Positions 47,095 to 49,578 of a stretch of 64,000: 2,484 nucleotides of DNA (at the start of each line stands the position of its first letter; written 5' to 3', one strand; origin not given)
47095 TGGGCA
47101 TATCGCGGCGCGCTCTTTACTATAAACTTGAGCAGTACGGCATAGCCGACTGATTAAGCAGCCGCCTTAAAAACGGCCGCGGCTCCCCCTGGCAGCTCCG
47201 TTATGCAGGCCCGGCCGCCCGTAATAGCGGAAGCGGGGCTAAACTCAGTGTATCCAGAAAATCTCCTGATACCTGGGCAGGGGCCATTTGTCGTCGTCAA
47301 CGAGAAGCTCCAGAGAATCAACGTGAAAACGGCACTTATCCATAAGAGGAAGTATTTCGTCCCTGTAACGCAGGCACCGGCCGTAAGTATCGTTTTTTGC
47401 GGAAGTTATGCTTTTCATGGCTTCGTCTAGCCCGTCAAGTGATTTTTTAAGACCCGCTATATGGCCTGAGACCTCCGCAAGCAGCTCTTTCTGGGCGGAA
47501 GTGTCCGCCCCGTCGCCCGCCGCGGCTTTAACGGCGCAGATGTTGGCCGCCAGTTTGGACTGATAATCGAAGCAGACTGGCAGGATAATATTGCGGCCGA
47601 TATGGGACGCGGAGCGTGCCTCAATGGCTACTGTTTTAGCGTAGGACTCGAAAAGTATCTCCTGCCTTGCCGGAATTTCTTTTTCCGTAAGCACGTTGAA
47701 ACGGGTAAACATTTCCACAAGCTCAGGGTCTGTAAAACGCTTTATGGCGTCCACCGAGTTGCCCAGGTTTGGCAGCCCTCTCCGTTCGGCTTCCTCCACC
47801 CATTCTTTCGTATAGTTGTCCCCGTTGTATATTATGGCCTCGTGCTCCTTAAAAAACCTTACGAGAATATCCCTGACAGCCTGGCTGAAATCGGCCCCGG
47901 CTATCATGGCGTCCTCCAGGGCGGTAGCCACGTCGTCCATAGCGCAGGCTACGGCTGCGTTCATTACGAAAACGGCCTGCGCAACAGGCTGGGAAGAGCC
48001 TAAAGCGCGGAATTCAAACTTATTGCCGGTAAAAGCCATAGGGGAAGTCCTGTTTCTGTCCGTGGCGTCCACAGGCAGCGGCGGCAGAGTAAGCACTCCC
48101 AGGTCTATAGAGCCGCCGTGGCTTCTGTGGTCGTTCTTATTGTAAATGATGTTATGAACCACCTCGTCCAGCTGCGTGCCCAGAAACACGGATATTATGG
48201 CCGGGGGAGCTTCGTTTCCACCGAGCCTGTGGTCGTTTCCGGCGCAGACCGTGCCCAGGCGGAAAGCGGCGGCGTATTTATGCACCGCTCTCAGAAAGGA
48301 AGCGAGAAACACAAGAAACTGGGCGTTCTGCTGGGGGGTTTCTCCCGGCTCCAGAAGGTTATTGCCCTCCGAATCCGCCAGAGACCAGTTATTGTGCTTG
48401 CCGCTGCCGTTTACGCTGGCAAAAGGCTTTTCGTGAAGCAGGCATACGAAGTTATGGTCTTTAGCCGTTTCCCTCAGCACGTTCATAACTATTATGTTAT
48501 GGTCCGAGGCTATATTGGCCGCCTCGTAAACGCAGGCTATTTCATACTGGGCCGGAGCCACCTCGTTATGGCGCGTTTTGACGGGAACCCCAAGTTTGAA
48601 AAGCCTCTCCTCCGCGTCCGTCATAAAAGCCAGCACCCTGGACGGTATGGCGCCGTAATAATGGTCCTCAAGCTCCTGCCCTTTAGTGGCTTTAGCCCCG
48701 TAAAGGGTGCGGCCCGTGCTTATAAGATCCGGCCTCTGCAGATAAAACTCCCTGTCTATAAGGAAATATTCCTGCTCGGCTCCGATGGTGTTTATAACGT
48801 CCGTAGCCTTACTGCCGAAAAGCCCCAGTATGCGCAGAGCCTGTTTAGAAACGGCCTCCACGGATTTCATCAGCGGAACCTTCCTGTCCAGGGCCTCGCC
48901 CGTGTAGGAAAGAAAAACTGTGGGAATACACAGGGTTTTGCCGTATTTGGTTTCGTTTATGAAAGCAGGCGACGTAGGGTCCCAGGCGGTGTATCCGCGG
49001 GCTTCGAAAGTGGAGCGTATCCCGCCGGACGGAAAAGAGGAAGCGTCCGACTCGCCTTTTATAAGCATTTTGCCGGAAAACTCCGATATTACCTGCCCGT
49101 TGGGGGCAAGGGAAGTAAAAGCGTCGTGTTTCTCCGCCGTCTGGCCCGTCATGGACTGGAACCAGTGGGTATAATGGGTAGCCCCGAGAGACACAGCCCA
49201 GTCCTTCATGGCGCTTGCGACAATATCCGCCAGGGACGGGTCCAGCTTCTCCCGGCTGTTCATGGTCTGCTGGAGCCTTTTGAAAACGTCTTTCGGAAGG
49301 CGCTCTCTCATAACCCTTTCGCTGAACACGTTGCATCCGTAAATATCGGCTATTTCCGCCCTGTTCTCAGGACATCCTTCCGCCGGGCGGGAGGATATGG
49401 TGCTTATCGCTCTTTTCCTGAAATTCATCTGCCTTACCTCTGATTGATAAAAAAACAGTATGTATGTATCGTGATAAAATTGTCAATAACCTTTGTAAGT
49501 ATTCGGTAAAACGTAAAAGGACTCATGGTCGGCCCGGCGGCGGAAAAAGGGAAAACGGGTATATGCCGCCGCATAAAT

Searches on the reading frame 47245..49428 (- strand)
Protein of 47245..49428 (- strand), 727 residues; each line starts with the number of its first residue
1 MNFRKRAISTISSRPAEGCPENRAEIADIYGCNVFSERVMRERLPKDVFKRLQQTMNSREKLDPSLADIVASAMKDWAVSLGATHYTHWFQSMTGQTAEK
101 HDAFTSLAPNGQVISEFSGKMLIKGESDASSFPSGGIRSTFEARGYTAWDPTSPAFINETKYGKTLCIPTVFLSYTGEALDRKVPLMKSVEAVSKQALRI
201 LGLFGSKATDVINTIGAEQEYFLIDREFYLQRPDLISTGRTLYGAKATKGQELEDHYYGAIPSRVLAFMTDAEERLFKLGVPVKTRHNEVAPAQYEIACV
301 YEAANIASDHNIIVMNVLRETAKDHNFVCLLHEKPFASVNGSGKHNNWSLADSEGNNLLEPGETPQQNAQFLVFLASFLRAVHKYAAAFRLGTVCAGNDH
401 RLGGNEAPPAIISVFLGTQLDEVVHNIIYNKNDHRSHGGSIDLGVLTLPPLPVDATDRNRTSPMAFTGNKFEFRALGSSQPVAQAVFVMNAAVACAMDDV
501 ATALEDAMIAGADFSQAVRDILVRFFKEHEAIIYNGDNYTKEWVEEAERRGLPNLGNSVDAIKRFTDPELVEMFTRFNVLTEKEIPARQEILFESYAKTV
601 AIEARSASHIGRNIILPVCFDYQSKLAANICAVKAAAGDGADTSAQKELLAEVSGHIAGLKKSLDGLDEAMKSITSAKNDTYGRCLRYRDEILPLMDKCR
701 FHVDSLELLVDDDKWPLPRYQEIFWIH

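Call 25: search_protein_families(library=pfam, proteins=[window:47245-49428:-], max_evalue=0.00001)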
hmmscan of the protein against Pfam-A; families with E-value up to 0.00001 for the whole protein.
window:47245-49428:- (727 aa): 3 families
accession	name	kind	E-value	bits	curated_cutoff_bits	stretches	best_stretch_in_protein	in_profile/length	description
PF12437.13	GSIII_N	-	6.5e-76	253.9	25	1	27-189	2-160/160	Glutamine synthetase type III N terminal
PF18318.6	Gln-synt_C-ter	-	1.9e-38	131.3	22.7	1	517-634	1-118/118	Glutamine synthetase C-terminal domain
PF00120.29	Gln-synt_C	-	3.2e-19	69.6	24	1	209-387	18-193/344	Glutamine synthetase, catalytic domain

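Call 27: find_related_loci(query=window:47245-49428:-, collection=genome_contigs, flank=10000)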
Query window:47245-49428:- (727 aa) in genome_contigs; peptide patterns used: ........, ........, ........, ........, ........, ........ (x = any residue, [..] = any of these).
600 stretches matched a pattern (row limit reached: there are more); 599 encode a relative of the query (tblastn E <= 1e-3); the best 80 are kept; 80 distinct loci.
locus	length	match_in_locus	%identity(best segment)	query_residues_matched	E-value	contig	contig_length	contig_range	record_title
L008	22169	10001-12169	53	2-726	0e+0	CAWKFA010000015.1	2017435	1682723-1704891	MAG: uncultured Planctomycetota bacterium isolate MFD01213.bin.2.22 genome assembly, contig: contig_6878, whole genome s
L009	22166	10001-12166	52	2-726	0e+0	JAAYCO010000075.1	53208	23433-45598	MAG: Planctomycetota bacterium isolate AS06rmzACSIP_458 113795_AS06, whole genome shotgun sequence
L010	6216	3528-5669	53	22-727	0e+0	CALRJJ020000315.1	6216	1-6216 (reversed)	MAG: Flavobacterium psychrophilum isolate JJ-JE56-12-1-mx-bin557 genome assembly, contig: JJ-RDS211-73-C1077, whole geno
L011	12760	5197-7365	54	2-726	0e+0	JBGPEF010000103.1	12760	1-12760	MAG: Tepidisphaeraceae bacterium isolate OBJ_0618_7090110_97 k141_11724078_length_12760_cov_12.0000, whole genome shotgu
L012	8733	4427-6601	52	4-727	0e+0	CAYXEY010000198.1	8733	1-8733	MAG TPA_asm: uncultured Planctomycetaceae bacterium isolate binchicken_co245_183 genome assembly, contig: NODE_9973_leng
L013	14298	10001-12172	53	2-726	0e+0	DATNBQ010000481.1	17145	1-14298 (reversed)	MAG TPA_asm: Urbifossiella sp. isolate SMAG_U11192 k141_4438836, whole genome shotgun sequence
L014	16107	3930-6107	52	4-727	0e+0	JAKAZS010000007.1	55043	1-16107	MAG: bacterium isolate ZJ1.bin59 NODE_610_length_55043_cov_1.815700, whole genome shotgun sequence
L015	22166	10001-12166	52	4-726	0e+0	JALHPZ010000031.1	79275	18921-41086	MAG: Gemmataceae bacterium isolate bin.39_sub c_000000001820, whole genome shotgun sequence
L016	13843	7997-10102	53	11-726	0e+0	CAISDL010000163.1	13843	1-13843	MAG: uncultured actinobacterium isolate Loclat_bin-15077 genome assembly, contig: bin-15077:163/166, whole genome shotgu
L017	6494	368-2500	51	7-726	0e+0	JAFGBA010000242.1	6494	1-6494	MAG: Sedimentisphaerales bacterium isolate Zod_Metabat.1001 k87_6796868, whole genome shotgun sequence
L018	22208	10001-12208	51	4-727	0e+0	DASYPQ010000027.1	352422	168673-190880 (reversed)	MAG TPA_asm: Planctomycetota bacterium isolate SMAG_U4461 k141_540697, whole genome shotgun sequence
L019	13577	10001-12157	50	4-727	0e+0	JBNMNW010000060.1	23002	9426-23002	MAG: Planctomycetota bacterium isolate 3300053697_24 Ga0535652_0002635, whole genome shotgun sequence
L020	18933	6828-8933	53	11-726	0e+0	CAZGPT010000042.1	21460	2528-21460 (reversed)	MAG TPA_asm: uncultured Mycobacterium sp. isolate binchicken_co334_67 genome assembly, contig: NODE_4133_length_21460_co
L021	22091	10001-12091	52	25-726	0e+0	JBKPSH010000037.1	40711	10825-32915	MAG: Acidobacteriota bacterium isolate GS_EKS_MAG_00027 GS_EKS_000003888321, whole genome shotgun sequence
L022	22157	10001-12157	51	4-726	0e+0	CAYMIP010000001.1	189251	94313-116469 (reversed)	MAG TPA_asm: uncultured Desulfocurvus sp. isolate SRP302447_co3_71 genome assembly, contig: NODE_204_length_189251_cov_3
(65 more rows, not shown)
